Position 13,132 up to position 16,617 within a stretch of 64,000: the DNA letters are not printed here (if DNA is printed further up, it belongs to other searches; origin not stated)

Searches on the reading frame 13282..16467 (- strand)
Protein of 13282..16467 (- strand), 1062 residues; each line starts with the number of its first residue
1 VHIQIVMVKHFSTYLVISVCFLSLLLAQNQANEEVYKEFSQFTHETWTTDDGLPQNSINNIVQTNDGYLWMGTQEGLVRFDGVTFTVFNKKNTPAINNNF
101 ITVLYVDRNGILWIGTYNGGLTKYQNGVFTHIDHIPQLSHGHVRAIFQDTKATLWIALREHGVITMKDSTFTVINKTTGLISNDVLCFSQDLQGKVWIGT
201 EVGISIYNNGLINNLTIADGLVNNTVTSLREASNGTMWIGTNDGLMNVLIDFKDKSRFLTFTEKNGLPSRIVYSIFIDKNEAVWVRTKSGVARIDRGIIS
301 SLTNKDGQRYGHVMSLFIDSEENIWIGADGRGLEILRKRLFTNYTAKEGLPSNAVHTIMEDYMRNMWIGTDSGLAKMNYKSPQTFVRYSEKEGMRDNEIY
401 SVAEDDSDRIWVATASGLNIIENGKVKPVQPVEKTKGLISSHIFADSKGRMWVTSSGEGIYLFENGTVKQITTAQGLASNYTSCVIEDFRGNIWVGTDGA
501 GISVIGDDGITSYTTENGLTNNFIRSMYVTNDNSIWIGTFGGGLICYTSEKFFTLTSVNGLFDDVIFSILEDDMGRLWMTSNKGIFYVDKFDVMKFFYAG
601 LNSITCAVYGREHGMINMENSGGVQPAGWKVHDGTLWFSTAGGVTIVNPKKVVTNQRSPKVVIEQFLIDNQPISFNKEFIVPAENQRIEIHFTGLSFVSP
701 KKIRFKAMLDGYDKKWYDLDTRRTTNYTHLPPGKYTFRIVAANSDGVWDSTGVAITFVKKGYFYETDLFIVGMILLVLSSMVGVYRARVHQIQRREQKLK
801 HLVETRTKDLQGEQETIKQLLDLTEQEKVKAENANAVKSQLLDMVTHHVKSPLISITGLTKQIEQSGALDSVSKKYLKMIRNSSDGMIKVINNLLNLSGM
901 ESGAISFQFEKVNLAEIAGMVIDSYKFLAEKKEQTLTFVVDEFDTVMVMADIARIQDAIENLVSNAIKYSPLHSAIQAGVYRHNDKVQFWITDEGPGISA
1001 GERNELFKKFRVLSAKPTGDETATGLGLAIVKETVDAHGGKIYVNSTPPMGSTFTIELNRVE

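Call 20: search_protein_families(library=pfam, proteins=[window:13282-16467:-], max_evalue=0.001)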
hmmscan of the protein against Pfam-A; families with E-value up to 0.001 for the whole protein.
window:13282-16467:- (1062 aa): 6 families
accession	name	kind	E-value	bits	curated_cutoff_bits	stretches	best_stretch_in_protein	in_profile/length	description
PF07494.17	Reg_prop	-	3.2e-55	177.4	20.4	4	96-118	2-24/24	Two component regulator propeller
PF02518.31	HATPase_c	-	1.8e-21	77.1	26.4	1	951-1059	2-108/111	Histidine kinase-, DNA gyrase B-, and HSP90-like ATPase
PF07495.19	Y_Y_Y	-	3.4e-13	49.7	26.6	1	697-757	2-62/65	Y_Y_Y domain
PF23748.1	Beta-prop_LRRK2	-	3e-09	36.8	26.9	0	224-280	274-328/359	LRRK2 beta propeller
PF00512.31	HisKA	-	3.7e-09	36.9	26.9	1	838-903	2-66/66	His Kinase A (phospho-acceptor) domain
PF13581.12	HATPase_c_2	-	0.00061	20.2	27.4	0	951-1037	28-111/127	Histidine kinase-like ATPase domain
